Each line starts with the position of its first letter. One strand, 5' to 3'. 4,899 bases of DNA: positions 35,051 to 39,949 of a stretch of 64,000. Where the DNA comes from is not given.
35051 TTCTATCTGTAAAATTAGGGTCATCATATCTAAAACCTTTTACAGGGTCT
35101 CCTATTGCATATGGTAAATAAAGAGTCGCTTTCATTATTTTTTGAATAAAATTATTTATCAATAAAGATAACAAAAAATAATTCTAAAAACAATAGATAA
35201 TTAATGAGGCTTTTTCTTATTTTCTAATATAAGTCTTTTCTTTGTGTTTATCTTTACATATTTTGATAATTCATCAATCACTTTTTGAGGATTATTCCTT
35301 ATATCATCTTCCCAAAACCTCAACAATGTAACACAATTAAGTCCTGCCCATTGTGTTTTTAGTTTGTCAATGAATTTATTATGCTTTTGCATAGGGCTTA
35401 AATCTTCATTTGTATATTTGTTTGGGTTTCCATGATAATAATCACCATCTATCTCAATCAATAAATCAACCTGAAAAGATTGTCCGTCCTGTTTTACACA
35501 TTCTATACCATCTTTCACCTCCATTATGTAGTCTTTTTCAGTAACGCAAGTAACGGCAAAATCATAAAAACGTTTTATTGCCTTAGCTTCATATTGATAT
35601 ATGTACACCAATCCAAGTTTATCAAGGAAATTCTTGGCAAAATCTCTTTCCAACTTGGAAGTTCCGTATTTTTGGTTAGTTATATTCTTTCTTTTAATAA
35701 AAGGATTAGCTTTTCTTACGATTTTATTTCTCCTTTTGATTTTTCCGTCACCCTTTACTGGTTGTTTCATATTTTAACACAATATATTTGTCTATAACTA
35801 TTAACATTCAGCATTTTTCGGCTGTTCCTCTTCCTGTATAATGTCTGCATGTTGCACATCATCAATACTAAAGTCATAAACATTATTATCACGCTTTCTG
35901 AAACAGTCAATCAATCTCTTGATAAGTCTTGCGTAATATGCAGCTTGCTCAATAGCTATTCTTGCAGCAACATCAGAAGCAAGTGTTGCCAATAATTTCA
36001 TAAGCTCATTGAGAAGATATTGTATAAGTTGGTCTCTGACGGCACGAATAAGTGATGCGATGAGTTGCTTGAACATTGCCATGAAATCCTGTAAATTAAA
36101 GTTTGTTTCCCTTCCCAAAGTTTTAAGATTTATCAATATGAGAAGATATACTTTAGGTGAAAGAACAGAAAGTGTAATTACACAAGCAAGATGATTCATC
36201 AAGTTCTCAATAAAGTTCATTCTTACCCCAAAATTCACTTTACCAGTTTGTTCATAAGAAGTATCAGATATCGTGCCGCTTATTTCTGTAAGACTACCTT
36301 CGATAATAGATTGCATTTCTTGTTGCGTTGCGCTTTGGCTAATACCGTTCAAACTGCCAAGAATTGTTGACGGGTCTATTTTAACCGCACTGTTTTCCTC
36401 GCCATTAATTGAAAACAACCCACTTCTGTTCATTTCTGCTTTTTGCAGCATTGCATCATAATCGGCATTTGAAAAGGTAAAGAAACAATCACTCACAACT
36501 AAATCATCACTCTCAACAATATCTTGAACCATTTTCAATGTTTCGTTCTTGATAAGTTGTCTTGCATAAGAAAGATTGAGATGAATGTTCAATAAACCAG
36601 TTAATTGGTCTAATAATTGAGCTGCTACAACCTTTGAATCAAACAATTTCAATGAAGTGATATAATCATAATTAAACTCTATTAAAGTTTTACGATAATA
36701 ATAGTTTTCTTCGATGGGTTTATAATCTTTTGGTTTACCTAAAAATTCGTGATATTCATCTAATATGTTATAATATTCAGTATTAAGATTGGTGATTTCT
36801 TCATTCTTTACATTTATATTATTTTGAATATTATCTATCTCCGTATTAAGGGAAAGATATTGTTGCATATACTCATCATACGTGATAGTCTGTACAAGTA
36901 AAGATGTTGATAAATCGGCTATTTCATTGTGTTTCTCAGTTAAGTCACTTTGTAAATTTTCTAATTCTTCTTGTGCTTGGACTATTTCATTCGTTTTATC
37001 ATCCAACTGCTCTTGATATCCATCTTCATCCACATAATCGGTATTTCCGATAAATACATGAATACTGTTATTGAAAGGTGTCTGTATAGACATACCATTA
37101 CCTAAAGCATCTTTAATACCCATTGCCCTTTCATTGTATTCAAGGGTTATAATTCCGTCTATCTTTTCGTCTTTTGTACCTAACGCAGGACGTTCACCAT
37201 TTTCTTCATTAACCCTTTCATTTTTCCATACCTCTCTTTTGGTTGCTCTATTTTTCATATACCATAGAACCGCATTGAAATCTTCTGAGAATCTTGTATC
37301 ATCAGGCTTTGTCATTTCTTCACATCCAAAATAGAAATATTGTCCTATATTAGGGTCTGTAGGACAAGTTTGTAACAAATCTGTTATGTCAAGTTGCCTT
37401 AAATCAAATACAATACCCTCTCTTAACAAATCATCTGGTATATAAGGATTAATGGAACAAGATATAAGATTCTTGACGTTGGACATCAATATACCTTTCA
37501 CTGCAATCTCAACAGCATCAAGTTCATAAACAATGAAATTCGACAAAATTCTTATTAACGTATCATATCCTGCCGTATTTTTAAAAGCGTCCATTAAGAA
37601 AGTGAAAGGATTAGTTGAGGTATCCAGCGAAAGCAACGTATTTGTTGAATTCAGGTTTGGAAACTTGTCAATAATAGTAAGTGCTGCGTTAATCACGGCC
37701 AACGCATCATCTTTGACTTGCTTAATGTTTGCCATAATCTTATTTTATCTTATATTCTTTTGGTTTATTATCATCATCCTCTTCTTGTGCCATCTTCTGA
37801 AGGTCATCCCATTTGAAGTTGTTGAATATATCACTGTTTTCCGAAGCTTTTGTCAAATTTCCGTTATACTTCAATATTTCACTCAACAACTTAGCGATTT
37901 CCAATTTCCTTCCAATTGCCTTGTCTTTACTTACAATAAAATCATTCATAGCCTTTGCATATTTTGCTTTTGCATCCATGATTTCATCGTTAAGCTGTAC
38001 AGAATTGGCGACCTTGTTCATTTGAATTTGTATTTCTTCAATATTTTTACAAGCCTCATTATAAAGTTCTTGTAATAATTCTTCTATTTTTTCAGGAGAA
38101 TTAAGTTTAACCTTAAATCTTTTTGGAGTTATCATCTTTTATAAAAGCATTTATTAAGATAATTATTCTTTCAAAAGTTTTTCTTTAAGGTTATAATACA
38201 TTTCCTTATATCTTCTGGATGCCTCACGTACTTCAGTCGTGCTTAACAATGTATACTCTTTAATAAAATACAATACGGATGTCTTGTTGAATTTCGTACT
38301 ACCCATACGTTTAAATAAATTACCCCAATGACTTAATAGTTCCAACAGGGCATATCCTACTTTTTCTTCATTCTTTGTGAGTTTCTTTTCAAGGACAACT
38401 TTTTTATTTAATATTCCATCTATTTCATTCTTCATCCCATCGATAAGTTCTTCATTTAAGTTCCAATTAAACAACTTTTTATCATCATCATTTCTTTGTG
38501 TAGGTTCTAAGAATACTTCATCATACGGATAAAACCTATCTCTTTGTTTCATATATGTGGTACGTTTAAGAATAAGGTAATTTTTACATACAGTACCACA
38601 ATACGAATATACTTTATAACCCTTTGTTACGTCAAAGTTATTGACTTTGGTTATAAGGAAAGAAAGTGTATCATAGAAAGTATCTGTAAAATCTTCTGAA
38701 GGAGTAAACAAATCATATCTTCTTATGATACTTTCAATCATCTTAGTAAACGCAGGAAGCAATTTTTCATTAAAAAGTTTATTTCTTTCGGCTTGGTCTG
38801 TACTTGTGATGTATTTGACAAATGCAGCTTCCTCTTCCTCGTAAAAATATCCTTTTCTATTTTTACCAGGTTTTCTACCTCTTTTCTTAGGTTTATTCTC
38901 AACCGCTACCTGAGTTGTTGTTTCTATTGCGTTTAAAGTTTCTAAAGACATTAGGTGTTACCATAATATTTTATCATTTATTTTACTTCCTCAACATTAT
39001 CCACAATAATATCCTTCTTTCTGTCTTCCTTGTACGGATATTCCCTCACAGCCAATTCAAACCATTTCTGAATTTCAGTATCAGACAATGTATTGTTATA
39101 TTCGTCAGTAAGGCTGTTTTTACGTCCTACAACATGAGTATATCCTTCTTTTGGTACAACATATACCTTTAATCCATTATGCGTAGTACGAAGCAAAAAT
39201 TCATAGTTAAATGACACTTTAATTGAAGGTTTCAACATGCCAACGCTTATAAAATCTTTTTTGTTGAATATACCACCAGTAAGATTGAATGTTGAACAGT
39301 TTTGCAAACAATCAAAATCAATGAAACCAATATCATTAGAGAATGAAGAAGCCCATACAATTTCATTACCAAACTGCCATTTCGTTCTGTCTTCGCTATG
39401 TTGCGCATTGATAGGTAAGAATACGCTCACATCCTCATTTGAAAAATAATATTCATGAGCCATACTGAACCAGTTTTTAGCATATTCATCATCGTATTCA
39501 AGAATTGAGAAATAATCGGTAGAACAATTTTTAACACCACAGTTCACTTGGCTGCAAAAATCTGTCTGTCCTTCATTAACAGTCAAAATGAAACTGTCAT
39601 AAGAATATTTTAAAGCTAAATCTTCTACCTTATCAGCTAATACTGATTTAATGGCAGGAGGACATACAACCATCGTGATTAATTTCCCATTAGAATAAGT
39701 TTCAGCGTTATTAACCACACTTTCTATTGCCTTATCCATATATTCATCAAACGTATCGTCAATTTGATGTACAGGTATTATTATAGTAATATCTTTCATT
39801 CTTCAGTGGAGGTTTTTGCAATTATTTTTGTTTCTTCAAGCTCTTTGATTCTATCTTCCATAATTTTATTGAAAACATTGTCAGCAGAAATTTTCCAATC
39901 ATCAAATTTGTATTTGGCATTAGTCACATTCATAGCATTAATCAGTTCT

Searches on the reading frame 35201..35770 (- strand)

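Call 33: search_protein_families(library=pfam, proteins=[window:35201-35770:-], max_evalue=0.01)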
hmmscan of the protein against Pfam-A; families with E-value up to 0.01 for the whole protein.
window:35201-35770:- (189 aa): 1 family
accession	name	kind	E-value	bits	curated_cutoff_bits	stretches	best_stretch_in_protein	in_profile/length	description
PF04480.18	DUF559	-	0.00099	19.4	20.6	0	131-171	67-107/109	Protein of unknown function (DUF559)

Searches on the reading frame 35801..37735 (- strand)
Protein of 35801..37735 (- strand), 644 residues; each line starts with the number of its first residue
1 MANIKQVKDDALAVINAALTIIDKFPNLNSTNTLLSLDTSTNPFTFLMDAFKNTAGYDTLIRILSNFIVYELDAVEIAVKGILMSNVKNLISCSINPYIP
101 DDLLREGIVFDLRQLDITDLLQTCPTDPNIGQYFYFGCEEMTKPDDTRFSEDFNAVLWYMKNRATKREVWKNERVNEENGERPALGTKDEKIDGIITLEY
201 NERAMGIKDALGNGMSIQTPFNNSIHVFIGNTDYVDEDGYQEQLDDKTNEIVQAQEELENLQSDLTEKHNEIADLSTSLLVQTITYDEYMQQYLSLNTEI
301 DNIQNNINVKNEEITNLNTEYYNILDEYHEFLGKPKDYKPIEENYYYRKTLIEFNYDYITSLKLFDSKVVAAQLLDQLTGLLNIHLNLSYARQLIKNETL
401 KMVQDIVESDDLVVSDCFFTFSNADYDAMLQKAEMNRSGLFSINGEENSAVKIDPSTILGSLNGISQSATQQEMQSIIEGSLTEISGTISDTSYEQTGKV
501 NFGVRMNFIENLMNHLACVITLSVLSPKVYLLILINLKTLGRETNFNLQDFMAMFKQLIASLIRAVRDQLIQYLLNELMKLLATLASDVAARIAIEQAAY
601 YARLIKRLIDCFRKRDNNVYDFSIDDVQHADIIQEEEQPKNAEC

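Call 32: search_protein_families(library=pfam, proteins=[window:35801-37735:-], max_evalue=0.01)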
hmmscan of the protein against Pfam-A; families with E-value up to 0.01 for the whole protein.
window:35801-37735:- (644 aa): 1 family
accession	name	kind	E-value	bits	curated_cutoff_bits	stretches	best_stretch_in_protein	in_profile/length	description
PF06818.20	Fez1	-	0.0025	18.8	34.4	1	240-323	22-105/199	Fez1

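Call 84: search_protein_families(library=phrogs, proteins=[window:35801-37735:-], max_evalue=0.001)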
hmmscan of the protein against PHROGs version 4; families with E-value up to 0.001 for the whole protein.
window:35801-37735:- (644 aa): 0 families

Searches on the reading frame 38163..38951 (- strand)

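Call 32: search_protein_families(library=pfam, proteins=[window:38163-38951:-], max_evalue=0.01)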
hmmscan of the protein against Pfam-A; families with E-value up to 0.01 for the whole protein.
window:38163-38951:- (262 aa): 1 family
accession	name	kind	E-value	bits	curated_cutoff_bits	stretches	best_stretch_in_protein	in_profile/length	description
PF17208.8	RBR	-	0.006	17.7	24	0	18-33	35-51/57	RNA binding Region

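Call 83: search_protein_families(library=phrogs, proteins=[window:38163-38951:-], max_evalue=0.001)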
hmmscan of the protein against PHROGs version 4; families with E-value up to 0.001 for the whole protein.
window:38163-38951:- (262 aa): 0 families

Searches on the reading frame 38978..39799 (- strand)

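Call 32: search_protein_families(library=pfam, proteins=[window:38978-39799:-], max_evalue=0.01)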
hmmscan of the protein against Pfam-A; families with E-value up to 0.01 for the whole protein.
window:38978-39799:- (273 aa): 1 family
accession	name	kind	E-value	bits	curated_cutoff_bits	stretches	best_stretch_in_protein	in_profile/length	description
PF00535.33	Glycos_transf_2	-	2.9e-07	31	23.3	1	5-147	1-135/168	Glycosyl transferase family 2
